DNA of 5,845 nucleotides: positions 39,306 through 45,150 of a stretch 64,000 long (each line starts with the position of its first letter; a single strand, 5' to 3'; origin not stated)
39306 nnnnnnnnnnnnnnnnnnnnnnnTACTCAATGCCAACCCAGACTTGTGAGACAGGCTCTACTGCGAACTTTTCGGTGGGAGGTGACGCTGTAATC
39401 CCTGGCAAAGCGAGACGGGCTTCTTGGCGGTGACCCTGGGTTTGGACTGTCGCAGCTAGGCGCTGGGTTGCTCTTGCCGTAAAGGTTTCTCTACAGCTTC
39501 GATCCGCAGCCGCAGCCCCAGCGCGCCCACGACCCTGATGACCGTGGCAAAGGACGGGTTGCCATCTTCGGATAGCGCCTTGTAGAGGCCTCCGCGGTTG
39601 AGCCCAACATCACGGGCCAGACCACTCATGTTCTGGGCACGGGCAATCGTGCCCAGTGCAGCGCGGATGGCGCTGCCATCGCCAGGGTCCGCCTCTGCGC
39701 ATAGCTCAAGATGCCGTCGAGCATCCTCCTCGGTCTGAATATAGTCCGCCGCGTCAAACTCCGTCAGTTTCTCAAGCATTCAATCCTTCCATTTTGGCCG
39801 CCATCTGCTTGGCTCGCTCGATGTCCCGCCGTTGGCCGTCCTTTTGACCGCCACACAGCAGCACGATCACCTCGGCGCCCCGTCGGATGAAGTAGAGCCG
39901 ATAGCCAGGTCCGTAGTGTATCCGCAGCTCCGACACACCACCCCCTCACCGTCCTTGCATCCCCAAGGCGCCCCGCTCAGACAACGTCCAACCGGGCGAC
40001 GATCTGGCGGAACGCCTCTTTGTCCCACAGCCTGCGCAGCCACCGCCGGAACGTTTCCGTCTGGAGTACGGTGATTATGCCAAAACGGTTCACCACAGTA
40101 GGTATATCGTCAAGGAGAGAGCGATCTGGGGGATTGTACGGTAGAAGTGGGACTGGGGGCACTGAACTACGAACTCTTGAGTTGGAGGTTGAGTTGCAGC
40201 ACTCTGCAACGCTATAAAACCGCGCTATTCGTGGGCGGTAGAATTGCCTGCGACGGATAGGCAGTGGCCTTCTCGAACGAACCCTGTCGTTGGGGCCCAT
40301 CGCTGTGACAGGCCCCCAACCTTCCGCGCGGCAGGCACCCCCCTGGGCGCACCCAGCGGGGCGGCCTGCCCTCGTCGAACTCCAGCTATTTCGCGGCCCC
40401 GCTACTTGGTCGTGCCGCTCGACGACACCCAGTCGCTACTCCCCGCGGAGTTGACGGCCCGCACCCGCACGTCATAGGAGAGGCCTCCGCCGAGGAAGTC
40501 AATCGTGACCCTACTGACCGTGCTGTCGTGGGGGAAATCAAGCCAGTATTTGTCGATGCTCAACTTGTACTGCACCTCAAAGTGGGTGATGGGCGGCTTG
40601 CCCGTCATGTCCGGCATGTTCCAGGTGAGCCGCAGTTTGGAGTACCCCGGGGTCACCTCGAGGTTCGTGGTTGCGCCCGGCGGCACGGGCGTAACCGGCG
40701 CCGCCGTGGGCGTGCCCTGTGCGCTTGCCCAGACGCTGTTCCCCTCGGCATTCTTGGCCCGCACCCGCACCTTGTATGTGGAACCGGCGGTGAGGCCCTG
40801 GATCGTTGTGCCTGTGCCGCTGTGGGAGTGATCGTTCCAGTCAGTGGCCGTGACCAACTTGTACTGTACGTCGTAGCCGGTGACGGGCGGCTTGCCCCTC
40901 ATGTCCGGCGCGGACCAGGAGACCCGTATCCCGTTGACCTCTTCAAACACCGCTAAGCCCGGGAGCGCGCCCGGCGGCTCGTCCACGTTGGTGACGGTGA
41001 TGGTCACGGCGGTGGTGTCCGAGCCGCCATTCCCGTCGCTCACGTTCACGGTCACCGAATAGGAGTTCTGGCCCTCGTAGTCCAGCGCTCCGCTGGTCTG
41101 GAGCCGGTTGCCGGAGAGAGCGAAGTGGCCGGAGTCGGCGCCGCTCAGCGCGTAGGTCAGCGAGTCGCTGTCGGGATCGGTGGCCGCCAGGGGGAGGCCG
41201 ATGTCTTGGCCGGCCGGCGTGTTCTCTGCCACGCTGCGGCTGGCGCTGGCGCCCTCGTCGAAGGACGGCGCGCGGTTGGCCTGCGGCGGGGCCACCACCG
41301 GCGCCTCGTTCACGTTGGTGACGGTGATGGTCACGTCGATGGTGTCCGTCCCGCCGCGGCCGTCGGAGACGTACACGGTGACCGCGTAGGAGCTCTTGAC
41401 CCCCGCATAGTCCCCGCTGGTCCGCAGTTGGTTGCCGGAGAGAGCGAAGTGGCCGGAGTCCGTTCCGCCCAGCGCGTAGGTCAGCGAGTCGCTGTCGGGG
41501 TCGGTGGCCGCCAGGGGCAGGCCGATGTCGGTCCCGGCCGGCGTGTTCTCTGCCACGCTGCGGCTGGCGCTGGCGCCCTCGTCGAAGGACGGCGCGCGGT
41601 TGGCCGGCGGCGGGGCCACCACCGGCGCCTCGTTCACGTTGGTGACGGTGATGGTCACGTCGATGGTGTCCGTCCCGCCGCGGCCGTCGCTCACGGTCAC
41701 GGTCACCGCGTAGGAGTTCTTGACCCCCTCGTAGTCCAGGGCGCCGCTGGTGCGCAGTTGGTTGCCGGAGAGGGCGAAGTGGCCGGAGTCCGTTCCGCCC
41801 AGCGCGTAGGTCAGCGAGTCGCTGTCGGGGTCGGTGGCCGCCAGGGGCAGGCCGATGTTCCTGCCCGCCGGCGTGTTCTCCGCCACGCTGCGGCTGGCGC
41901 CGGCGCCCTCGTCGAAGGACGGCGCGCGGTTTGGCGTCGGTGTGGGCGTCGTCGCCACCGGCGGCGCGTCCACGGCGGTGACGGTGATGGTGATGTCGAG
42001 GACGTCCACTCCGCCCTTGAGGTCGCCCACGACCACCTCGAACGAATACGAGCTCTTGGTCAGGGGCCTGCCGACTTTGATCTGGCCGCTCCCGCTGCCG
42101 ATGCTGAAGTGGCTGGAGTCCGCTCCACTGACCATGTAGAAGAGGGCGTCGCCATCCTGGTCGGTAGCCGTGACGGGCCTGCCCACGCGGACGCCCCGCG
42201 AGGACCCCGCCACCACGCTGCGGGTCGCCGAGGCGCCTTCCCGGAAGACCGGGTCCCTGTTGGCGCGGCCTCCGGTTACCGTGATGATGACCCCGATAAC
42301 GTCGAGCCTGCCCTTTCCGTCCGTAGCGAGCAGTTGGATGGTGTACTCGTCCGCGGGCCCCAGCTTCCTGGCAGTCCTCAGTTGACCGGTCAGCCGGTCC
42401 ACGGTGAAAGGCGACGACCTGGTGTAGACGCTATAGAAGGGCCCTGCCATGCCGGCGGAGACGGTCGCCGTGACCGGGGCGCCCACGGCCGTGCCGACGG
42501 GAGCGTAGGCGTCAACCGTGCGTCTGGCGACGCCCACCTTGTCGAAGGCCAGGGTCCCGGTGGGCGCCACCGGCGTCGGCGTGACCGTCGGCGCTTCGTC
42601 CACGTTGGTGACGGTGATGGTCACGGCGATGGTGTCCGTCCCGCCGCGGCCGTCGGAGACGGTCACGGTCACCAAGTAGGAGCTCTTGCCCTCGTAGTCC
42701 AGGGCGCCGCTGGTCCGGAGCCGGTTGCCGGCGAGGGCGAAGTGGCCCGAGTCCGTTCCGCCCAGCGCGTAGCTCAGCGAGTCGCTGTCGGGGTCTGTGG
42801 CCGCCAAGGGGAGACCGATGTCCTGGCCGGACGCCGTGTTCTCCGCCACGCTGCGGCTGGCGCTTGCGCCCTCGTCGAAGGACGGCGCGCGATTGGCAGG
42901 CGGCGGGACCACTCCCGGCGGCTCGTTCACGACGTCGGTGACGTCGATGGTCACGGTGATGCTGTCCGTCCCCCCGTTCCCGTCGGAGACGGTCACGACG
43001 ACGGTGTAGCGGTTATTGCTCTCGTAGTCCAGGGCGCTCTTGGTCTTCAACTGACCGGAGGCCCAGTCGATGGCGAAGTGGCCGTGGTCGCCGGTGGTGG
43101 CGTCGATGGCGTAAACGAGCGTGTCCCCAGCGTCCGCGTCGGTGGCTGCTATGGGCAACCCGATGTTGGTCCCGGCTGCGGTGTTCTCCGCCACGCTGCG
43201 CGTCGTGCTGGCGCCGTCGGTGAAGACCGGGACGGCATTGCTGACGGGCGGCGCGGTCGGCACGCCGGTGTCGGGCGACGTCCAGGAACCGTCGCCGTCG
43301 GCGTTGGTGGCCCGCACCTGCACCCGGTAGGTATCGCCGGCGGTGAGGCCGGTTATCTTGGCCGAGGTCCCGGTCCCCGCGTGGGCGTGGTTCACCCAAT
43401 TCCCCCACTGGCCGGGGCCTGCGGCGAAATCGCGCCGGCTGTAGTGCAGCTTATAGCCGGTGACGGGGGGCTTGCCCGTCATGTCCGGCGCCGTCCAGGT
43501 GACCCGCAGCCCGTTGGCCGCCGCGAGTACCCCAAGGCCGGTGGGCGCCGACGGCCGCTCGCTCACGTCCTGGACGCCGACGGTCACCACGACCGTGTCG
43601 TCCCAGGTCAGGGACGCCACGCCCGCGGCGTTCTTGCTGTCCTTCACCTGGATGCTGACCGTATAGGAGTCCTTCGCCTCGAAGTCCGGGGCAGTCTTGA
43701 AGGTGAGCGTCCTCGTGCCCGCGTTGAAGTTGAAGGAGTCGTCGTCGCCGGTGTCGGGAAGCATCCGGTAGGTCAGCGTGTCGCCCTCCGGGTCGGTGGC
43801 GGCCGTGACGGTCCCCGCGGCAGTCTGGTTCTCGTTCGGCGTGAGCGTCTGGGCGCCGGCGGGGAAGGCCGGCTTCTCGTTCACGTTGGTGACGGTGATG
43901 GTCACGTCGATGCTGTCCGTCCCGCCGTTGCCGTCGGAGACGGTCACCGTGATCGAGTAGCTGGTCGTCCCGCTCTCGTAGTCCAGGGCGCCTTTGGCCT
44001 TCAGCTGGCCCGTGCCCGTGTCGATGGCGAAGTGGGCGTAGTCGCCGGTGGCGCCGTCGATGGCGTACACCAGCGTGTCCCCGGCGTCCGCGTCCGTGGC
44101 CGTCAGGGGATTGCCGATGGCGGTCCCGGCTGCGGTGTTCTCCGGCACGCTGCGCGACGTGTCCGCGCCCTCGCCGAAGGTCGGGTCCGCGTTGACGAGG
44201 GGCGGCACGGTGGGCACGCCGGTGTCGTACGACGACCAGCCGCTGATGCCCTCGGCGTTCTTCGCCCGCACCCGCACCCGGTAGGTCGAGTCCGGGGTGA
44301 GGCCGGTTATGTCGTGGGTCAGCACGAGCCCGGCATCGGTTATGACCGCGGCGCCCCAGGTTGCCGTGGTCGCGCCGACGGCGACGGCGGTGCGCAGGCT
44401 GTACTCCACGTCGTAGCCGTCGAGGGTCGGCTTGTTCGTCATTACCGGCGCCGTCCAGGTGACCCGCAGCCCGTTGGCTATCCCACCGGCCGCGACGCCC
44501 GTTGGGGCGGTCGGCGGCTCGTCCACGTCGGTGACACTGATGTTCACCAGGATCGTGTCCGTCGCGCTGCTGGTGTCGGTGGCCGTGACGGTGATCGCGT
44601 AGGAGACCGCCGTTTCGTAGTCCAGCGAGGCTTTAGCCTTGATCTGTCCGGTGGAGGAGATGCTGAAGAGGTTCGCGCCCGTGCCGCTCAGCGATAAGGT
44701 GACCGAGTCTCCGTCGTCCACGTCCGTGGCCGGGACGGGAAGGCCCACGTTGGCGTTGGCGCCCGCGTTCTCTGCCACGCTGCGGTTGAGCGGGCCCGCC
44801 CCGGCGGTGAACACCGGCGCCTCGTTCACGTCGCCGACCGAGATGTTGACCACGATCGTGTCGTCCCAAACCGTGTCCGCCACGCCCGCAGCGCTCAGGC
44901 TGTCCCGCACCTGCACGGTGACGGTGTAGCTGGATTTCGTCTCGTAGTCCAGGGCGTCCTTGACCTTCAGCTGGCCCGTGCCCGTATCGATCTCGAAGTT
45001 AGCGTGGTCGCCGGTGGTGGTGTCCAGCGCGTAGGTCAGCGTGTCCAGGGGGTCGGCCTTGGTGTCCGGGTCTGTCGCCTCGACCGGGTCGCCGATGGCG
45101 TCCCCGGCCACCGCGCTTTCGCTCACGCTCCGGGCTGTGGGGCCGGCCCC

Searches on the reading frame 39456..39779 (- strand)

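Call 16: search_protein_families(library=pfam, proteins=[window:39456-39779:-])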
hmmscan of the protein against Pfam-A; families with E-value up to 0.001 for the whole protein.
window:39456-39779:- (107 aa): 1 family
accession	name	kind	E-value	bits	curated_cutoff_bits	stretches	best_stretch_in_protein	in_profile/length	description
PF21716.3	dnstrm_HI1420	-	3.5e-20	72.1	27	1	5-94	2-89/90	Probable addiction module antidote protein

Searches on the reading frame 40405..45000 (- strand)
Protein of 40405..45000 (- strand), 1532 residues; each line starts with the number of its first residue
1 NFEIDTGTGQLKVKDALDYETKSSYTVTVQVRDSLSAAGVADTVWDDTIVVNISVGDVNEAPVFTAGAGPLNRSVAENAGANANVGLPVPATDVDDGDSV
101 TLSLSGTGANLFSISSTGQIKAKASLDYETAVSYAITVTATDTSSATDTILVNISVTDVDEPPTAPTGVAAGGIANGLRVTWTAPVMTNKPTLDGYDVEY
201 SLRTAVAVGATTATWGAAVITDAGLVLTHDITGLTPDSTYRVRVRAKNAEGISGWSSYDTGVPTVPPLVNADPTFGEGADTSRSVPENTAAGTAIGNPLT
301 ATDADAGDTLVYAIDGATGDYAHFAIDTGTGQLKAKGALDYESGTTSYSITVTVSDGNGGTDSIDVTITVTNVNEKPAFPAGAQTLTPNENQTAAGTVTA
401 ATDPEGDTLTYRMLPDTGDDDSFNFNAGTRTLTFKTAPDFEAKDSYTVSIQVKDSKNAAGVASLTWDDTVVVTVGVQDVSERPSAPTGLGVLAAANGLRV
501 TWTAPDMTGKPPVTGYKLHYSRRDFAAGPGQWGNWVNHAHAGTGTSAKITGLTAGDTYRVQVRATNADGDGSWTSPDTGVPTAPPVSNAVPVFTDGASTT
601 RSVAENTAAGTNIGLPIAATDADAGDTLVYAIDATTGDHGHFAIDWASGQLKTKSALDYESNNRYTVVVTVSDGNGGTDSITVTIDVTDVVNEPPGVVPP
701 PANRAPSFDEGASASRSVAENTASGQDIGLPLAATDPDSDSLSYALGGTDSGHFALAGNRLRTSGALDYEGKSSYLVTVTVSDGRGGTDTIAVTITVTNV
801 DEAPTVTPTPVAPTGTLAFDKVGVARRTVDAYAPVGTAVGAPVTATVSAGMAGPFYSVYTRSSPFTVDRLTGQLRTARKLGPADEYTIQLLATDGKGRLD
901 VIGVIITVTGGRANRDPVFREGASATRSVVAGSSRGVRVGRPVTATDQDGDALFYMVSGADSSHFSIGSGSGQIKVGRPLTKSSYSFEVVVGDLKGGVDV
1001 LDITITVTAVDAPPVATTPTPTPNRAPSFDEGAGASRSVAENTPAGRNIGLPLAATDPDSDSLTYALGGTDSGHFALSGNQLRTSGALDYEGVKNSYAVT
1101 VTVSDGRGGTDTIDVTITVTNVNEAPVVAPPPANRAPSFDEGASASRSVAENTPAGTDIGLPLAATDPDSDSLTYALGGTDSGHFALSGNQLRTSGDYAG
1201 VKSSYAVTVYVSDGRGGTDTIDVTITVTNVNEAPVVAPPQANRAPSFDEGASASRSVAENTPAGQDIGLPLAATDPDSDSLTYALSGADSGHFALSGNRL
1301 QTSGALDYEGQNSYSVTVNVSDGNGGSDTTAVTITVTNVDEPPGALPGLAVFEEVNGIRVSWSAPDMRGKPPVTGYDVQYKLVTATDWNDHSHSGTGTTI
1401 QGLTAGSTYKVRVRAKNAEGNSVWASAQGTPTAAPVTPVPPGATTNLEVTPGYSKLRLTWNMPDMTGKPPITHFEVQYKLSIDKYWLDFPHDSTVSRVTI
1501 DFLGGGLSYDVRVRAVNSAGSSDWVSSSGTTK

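Call 63: search_protein_families(library=pfam, proteins=[window:40405-45000:-], max_evalue=0.001)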
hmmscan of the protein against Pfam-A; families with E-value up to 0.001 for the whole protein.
window:40405-45000:- (1532 aa): 16 families
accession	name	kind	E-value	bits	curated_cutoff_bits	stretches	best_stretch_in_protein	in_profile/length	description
PF00028.23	Cadherin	-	1.3e-88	292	28.8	7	602-688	4-93/93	Cadherin domain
PF17963.7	Big_9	-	8.6e-55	184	23.6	8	1253-1335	11-89/89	Bacterial Ig domain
PF00041.27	fn3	-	1e-41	141.4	25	4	484-576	1-80/84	Fibronectin type III domain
PF25059.1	FN3_DSCAM-DSCAML_C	-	6.5e-22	78.1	39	2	1467-1524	16-73/89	DSCAM/DSCAML C-terminal Fn3-like domain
PF16656.11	Pur_ac_phosph_N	-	7.9e-15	55.6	30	2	174-258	11-91/93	Purple acid Phosphatase, N-terminal domain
PF25374.1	Cadherin_FAT4_N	-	9.3e-12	45.6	35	0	637-689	34-85/85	FAT4-like, N-terminal cadherin-like domain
PF17803.7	Cadherin_4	-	3e-11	44.1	25.1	1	366-433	3-70/71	Bacterial cadherin-like domain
PF17892.7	Cadherin_5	-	2.6e-10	40.5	26.5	0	1271-1337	31-98/98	Cadherin-like domain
PF01108.23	Tissue_fac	-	5.1e-10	39.6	27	0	1454-1524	35-107/107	Tissue factor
PF22352.2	K319L-like_PKD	-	7.5e-10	39.1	27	0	344-370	58-84/84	K319L-like, PKD domain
PF00801.26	PKD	-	1.3e-09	38.4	23.5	0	85-150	13-75/80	PKD domain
PF24489.1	Ig_J_second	-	1.7e-09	38.1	27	0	1392-1433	50-95/105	Tip attachment protein J second Ig-like domain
PF21605.3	CRLF2-like_D2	-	2.6e-09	37.5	27.3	0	1358-1419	16-73/94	Cytokine receptor-like factor 2-like, D2 domain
PF23592.1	Cadherin_CELSR2_9th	-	2e-07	31.5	36.8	0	606-676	22-90/100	CELSR2-like, ninth cadherin domain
PF08329.16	ChitinaseA_N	-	4.2e-06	26.9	21.2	0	649-689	69-109/133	Chitinase A, N-terminal domain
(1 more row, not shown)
